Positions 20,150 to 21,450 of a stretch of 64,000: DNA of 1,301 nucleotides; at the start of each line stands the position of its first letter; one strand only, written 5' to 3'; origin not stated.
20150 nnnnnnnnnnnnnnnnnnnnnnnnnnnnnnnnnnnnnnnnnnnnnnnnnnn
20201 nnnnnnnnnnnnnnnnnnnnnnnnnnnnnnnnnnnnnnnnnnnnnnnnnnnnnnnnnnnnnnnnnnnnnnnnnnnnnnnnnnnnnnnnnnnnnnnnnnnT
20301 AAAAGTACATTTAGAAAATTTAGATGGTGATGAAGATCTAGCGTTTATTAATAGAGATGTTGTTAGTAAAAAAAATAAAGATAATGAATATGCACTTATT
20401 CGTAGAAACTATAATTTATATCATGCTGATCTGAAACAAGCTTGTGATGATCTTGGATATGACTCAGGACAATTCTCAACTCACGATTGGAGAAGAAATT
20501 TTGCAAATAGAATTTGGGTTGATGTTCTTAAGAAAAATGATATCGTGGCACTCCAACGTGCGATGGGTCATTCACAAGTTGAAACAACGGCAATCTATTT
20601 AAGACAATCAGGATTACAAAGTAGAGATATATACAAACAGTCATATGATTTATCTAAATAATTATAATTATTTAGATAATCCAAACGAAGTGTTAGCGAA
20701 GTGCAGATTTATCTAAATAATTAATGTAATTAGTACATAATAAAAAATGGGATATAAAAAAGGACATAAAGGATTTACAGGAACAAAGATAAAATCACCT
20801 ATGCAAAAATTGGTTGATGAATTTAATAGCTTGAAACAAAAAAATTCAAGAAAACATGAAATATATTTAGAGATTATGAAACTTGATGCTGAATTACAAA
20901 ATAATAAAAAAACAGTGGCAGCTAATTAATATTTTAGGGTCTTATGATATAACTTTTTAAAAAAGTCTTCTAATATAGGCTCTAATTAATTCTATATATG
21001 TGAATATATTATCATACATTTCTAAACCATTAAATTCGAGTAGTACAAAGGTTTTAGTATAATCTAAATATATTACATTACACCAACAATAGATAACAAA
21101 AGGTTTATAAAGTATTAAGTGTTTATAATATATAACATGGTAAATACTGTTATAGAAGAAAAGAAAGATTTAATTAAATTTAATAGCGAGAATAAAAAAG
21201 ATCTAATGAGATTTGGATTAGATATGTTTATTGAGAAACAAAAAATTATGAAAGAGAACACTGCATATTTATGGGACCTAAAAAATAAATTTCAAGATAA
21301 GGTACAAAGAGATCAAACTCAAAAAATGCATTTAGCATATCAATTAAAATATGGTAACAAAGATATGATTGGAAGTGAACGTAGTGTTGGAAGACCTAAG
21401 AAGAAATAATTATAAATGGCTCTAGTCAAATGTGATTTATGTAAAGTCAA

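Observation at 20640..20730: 30-bp perfect palindrome and flanking direct repeats at the integrase 3' end: candidate att/core site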

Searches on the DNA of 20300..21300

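Call 33: search_rna_families(source=window, start=20300, end=21300, threshold=evalue, max_evalue=1)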
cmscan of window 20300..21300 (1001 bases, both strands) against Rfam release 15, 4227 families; matches with E-value up to 1: 0.
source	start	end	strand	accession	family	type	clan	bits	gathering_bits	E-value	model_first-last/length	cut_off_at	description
